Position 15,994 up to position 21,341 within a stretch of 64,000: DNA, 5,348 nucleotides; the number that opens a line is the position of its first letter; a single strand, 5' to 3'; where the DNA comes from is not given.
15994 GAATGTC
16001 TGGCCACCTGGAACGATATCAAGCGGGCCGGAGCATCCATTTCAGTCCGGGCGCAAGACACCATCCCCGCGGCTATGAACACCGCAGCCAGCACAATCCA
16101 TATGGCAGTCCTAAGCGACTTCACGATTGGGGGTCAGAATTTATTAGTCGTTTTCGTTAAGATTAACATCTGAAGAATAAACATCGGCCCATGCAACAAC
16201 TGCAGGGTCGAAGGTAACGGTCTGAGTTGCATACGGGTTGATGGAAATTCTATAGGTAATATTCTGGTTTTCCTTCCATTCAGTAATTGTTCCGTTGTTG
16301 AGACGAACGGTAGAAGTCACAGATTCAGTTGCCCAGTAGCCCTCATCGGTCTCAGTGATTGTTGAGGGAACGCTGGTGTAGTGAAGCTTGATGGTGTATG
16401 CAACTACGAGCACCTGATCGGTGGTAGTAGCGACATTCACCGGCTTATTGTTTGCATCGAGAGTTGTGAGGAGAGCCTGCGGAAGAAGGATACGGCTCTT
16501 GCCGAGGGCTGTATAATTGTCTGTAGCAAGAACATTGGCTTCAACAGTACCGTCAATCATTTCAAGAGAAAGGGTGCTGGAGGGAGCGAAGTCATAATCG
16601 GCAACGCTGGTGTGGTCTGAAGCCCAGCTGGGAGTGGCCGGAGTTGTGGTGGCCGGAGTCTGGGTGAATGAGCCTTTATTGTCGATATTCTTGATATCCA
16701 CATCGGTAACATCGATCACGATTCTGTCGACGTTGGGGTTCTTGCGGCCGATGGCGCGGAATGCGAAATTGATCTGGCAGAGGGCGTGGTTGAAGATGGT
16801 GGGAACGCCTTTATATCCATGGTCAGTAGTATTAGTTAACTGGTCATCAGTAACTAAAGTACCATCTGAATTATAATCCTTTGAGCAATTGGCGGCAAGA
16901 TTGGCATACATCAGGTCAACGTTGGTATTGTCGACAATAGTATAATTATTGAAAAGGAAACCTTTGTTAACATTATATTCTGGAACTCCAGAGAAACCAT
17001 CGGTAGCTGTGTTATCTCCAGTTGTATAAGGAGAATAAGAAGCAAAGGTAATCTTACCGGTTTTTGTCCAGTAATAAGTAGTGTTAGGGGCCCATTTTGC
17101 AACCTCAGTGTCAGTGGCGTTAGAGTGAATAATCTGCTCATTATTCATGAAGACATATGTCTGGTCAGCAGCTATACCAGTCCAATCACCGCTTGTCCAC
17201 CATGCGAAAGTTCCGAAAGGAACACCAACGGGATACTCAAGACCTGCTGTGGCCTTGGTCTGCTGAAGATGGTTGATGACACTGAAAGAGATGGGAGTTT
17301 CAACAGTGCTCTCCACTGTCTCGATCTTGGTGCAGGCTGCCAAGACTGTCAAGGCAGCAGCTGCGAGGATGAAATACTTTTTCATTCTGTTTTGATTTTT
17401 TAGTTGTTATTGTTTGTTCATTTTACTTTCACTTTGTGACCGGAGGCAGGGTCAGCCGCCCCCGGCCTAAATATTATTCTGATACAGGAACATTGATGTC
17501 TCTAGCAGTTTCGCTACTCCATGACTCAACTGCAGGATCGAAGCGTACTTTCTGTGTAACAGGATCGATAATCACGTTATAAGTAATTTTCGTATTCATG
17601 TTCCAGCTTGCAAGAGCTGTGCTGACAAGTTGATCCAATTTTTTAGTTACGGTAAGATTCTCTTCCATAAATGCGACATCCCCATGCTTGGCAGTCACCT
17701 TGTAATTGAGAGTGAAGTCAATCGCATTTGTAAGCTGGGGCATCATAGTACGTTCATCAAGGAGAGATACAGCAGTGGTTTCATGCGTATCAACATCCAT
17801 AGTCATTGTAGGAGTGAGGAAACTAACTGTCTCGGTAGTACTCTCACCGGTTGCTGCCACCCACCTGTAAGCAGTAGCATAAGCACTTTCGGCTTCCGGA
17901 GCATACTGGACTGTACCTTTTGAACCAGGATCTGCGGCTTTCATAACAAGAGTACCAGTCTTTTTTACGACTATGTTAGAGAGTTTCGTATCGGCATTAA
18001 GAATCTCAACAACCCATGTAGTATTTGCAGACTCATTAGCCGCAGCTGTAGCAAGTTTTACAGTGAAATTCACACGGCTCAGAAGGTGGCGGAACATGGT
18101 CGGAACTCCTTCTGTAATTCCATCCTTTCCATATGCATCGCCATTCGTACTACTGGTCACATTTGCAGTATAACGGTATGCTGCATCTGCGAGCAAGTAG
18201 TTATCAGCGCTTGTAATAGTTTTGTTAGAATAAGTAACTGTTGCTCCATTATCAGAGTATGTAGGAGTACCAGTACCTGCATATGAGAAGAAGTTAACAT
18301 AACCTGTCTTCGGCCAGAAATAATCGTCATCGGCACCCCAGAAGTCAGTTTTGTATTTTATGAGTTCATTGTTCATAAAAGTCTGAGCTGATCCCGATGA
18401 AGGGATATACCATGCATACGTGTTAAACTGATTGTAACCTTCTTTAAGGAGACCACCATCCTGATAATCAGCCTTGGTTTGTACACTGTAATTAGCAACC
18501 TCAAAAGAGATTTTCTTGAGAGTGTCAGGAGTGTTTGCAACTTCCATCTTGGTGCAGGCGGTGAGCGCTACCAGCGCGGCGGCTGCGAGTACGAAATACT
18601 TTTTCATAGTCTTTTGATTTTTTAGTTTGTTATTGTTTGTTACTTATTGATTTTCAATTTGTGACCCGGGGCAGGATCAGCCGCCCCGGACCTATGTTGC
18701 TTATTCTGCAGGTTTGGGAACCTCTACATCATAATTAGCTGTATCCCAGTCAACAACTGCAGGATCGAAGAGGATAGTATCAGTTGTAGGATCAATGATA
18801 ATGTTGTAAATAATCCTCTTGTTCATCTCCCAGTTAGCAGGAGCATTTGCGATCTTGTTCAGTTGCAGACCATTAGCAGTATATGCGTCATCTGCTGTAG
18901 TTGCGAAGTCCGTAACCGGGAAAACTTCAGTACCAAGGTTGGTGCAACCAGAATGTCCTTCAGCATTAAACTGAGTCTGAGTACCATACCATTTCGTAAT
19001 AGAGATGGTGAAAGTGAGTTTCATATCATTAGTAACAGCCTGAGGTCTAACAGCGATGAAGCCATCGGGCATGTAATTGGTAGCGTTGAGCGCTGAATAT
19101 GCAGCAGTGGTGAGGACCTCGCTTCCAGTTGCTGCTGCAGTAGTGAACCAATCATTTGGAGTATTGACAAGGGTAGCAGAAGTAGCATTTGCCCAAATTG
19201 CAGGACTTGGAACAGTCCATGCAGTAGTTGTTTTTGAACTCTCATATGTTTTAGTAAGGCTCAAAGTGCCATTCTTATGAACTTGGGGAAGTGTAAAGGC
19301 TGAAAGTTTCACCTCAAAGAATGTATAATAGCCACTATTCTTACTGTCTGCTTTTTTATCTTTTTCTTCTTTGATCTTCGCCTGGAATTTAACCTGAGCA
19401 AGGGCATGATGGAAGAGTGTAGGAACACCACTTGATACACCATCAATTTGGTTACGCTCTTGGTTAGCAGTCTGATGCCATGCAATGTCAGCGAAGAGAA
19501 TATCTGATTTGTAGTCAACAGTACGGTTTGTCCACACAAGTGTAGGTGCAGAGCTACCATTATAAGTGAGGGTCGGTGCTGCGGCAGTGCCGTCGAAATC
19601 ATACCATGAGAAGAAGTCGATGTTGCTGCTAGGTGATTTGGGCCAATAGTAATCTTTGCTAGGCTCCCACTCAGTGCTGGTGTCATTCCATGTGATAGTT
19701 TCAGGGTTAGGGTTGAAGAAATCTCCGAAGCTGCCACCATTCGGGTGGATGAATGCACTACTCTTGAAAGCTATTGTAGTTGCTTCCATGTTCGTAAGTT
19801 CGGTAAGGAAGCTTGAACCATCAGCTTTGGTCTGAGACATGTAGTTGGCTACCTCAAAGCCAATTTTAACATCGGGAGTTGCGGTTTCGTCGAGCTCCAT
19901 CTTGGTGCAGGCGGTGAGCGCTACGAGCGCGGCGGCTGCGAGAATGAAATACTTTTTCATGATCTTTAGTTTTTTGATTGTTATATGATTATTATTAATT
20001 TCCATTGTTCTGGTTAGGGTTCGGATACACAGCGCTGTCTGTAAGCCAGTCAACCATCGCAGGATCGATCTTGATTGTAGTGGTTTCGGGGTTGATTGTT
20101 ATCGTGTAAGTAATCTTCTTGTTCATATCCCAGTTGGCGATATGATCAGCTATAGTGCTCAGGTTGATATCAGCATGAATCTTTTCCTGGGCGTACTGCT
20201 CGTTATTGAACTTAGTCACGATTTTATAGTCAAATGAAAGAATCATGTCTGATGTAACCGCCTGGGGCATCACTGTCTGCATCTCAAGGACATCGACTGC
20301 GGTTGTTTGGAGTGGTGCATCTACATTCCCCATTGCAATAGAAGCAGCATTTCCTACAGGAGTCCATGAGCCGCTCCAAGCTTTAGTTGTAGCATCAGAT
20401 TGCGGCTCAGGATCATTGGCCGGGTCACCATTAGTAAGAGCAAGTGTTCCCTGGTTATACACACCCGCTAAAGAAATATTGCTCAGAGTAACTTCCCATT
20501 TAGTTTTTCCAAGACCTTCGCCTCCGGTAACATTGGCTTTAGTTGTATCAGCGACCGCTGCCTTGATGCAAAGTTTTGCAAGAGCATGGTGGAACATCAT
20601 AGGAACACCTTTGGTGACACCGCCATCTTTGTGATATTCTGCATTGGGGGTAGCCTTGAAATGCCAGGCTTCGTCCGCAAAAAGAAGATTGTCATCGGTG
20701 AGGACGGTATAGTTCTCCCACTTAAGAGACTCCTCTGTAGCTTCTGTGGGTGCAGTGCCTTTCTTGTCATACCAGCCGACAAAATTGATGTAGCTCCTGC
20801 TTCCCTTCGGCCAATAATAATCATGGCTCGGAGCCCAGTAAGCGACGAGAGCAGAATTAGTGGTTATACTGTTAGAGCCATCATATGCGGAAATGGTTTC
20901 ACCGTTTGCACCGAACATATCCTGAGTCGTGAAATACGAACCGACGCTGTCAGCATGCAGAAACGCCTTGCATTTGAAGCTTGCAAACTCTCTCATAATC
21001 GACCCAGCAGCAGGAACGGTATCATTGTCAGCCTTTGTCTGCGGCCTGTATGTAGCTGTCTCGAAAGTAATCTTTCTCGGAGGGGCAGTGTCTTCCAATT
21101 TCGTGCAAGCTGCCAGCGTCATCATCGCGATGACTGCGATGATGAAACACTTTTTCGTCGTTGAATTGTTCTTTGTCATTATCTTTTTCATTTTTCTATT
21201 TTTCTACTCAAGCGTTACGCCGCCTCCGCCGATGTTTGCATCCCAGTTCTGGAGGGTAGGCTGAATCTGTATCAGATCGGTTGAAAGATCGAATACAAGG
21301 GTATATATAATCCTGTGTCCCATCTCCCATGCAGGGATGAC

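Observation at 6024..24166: Unusually expanded 12-gene type V pilus-like operon with seven tandem fimbrillin paralogs and three giant distal lipoproteins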

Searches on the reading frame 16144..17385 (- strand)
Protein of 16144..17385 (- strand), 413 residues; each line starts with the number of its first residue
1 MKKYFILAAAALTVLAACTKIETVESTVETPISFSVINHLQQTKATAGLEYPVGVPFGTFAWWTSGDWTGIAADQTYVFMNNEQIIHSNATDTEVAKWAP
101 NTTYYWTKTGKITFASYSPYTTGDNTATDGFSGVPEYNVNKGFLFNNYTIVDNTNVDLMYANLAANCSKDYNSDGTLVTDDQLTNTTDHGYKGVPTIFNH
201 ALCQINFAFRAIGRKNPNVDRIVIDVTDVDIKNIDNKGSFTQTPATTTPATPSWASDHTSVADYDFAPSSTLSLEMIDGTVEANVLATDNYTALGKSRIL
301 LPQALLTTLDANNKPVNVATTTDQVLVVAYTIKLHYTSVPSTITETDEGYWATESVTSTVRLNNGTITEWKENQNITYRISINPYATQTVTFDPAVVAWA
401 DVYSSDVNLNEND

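Call 4: search_protein_families(library=pfam, proteins=[window:16144-17385:-], max_evalue=0.01)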
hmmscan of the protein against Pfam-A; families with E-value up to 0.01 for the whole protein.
window:16144-17385:- (413 aa): 0 families

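Call 6: search_protein_families(library=ncbifam, proteins=[window:16144-17385:-], max_evalue=0.01)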
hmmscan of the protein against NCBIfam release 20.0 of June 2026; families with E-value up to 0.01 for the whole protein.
window:16144-17385:- (413 aa): 0 families

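Call 31: predict_structure(alignment_id=A2)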
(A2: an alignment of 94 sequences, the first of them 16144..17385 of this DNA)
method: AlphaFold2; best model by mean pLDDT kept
length: 413 residues; sequences in the alignment: 94
mean_pLDDT: 75.0   pTM: 0.75
mean pLDDT of the five models: 75.0, 73.6, 71.2, 70.5, 70.4
residues with pLDDT >= 90: 95; 70-90: 168; 50-70: 113; < 50: 37
segments of 3 or more residues with pLDDT < 50: 1-4, 41-48, 400-413
pLDDT, mean of each block of 10 residues (from residue 1): 48 51 65 80 48 89 72 72 91 85 90 92 61 79 86 81 85 58 50 84 91 82 91 89 69 57 70 86 71 90 85 76 89 80 59 91 84 90 75 55 40 35
secondary structure, 60 per line:
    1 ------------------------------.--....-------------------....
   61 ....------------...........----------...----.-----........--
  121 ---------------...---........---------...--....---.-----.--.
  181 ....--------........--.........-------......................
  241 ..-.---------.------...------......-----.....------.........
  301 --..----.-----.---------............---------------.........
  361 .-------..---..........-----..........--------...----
elements in order: E34-37 E57-64 E77-87 E98-100 E111-118 E136-138 E142-149 E159-161 E164-167 H180-184 E193-200 E203-211 E219-242 E270-275 E281-285 E292-300 E325-336 E352-361 E374-383 E389-398 E407-409

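Call 35: fold_search(model_id=the predicted structure, library=pdb)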
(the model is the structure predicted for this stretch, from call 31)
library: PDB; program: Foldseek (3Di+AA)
matches with E <= 10: 346; with E <= 0.001: 29
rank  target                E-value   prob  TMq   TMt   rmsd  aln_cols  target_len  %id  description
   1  4qb7                  1.9e-11  1.00  0.49  0.59   7.6       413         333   19  Crystal structure of a fimbrial protein (BVU_2522) from Bacteroides vulgatus ATCC 8482 at 2.55 A resolution (released 2014-07-02)
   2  4k4k_A                1.0e-10  1.00  0.36  0.54   9.7       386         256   13  Crystal structure of a putative cell adhesion protein (BACUNI_00621) from Bacteroides uniformis ATCC 8492 at 1.67 A re (released 2013-05-01)
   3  3sy6_B                2.7e-10  1.00  0.36  0.50  10.0       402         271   12  Crystal structure of a fimbrial protein BF1861 [Bacteroides fragilis NCTC 9343] (BF1861) from Bacteroides fragilis NCT (released 2011-08-24)
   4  4k4k_B                8.6e-10  1.00  0.37  0.56   9.2       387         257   13  Crystal structure of a putative cell adhesion protein (BACUNI_00621) from Bacteroides uniformis ATCC 8492 at 1.67 A re (released 2013-05-01)
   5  3sy6_A                9.0e-10  1.00  0.35  0.48  10.7       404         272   12  Crystal structure of a fimbrial protein BF1861 [Bacteroides fragilis NCTC 9343] (BF1861) from Bacteroides fragilis NCT (released 2011-08-24)
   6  3t2l                  1.7e-09  1.00  0.35  0.48   9.9       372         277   13  Crystal structure of a Putative cell adhesion protein (BF1858) from Bacteroides fragilis NCTC 9343 at 2.33 A resolution (released 2011-08-10)
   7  3ufi                  4.0e-09  1.00  0.36  0.50   9.9       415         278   13  Crystal structure of a putative cell adhesion protein (BACOVA_04980) from Bacteroides ovatus ATCC 8483 at 2.18 A resolut (released 2011-12-14)
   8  3up6_A                2.9e-08  1.00  0.40  0.49  11.6       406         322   10  Crystal structure of a putative cell adhesion protein (BACOVA_04078) from Bacteroides ovatus ATCC 8483 at 2.80 A resol (released 2011-12-21)
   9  3up6_B                3.0e-08  1.00  0.39  0.48  11.5       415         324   10  Crystal structure of a putative cell adhesion protein (BACOVA_04078) from Bacteroides ovatus ATCC 8483 at 2.80 A resol (released 2011-12-21)
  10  3liu_A                7.5e-07  1.00  0.35  0.38  12.3       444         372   10  Crystal structure of Putative cell adhesion protein (YP_001304840.1) from Parabacteroides distasonis ATCC 8503 at 2.05 (released 2010-02-09)
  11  6jzk_B                4.4e-06  1.00  0.35  0.40   9.0       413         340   11  Structure of FimA type-1 (FimA1) prepilin of the type V major fimbrium (released 2020-04-15)
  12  4jg5                  4.8e-06  1.00  0.31  0.35  14.1       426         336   12  Crystal structure of a putative cell adhesion protein (BDI_3519) from Parabacteroides distasonis ATCC 8503 at 2.34 A res (released 2013-03-20)
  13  4eps                  9.0e-06  1.00  0.22  0.19  15.3       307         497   12  Crystal structure of a fimbrial protein (BACOVA_04982) from Bacteroides ovatus ATCC 8483 at 1.85 A resolution (released 2012-06-13)
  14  3liu_B                1.9e-05  1.00  0.36  0.39  11.2       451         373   10  Crystal structure of Putative cell adhesion protein (YP_001304840.1) from Parabacteroides distasonis ATCC 8503 at 2.05 (released 2010-02-09)
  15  4gpv_B                1.9e-05  1.00  0.27  0.32  16.6       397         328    9  Crystal structure of a putative cell adhesion protein (BACEGG_00536) from Bacteroides eggerthii DSM 20697 at 1.67 A re (released 2012-09-19)
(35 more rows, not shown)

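Call 89: search_solved_structures(query=A2, max_evalue=10)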
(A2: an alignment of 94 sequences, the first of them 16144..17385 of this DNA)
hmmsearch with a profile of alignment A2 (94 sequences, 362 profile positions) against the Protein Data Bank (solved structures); distinct sequences matched with E-value up to 10: 2.
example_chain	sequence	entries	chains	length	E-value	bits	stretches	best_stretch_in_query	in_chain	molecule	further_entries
2ylk_A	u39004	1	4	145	0.084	15.2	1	95-153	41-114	CELLULOSE 1,4-BETA-CELLOBIOSIDASE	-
3zqx_A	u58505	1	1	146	0.19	14.1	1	95-133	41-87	CELLULOSE 1,4-BETA-CELLOBIOSIDASE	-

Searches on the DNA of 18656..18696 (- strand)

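Call 80: build_rna_model(alignment_id=A7, structure=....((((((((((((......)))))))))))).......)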
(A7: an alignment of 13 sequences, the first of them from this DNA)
Model R1 built from alignment A7 (13 sequences, 41 columns); structure: as given.
model positions 41; base pairs 12; branch points 0; effective number of sequences 13; information 1.329 bits per position. Calibrated on 0.2 Mb of random sequence (short: E-values are rough).
structure used (alignment columns):
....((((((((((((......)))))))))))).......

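Call 81: search_with_rna_model(model_id=R1, sources=[window, L007, L008, L009, L010, L011, L012, L013, L014, L015, L016, L017, L018, L019, L020, L022, L023, L025, L027, L028, L029, L030, L031, L032, L033, L034, L035], max_evalue=1)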
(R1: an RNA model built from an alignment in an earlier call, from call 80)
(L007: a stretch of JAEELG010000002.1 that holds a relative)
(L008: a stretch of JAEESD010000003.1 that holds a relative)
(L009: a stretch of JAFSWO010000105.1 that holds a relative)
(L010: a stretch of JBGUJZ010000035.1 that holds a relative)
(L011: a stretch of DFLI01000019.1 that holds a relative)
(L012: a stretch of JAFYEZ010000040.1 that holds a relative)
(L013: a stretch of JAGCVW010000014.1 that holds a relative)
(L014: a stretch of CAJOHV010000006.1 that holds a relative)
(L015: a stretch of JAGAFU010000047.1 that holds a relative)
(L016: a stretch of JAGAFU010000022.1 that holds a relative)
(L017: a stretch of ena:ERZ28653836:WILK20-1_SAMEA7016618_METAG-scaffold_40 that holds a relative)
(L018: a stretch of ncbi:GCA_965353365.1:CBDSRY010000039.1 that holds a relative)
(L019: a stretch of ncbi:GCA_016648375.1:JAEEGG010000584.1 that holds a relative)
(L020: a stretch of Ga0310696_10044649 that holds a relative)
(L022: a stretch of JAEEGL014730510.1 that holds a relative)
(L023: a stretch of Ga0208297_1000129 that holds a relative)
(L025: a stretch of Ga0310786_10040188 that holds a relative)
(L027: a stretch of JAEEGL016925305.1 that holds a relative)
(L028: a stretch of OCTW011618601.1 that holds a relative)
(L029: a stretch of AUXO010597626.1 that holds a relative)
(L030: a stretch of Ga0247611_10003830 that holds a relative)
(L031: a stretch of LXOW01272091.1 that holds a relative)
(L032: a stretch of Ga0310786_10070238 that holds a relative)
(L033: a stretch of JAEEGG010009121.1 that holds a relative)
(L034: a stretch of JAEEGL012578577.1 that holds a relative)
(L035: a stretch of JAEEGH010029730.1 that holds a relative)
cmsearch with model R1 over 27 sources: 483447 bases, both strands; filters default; matches with E-value up to 1: 21.
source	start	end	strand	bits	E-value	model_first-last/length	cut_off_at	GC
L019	3934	3974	+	65.8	4.6e-18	1-41/41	no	0.68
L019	5208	5248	+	64.8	9.7e-18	1-41/41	no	0.66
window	18656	18696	-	64.3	1.5e-17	1-41/41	no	0.63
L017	2566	2606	+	64.1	1.7e-17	1-41/41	no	0.61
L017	3875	3915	+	63.4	3e-17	1-41/41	no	0.66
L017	5211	5251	+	63.1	3.6e-17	1-41/41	no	0.66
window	13751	13791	-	61.2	1.6e-16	1-41/41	no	0.51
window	17431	17471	-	60.5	2.7e-16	1-41/41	no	0.66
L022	3713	3753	+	60.4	2.9e-16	1-41/41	no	0.71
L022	5098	5138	+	60.4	2.9e-16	1-41/41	no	0.71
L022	6308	6348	+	60.4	2.9e-16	1-41/41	no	0.71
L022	9903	9943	+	60.4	2.9e-16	1-41/41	no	0.71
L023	3664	3704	+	60.4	2.9e-16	1-41/41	no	0.71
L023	5052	5092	+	60.4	2.9e-16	1-41/41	no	0.71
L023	6262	6302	+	60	4e-16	1-41/41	no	0.73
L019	9922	9962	+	59.5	5.7e-16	1-41/41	no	0.61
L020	672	712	+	59.1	8.2e-16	1-41/41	no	0.49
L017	9910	9950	+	53.5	6.1e-14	1-41/41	no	0.56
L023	9903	9943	+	53.3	7.2e-14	1-41/41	no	0.73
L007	5960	5981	+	27.5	2.8e-05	9-30/41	no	0.86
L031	183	197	-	14.4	0.71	1-41/41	no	0.4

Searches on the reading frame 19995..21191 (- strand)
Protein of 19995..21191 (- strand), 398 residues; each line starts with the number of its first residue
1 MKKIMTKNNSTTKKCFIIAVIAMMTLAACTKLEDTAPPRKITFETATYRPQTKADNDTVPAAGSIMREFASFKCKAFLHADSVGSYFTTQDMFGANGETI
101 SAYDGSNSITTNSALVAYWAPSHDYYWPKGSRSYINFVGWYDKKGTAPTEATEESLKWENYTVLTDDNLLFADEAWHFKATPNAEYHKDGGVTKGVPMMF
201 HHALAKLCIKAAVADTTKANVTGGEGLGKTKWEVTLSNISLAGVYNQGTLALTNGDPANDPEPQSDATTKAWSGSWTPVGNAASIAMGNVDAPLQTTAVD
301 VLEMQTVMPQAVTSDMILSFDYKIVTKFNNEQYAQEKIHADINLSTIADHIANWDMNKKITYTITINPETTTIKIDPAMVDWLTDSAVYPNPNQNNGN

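Call 4: search_protein_families(library=pfam, proteins=[window:19995-21191:-], max_evalue=0.01)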
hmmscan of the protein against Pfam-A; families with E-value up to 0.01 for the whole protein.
window:19995-21191:- (398 aa): 1 family
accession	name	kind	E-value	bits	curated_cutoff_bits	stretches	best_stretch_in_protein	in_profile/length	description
PF13149.12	Mfa_like_1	-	2.4e-11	44.6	27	1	103-382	31-246/246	Fimbrillin-like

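Call 6: search_protein_families(library=ncbifam, proteins=[window:19995-21191:-], max_evalue=0.01)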
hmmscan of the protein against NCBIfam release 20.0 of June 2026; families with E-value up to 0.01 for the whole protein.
window:19995-21191:- (398 aa): 0 families
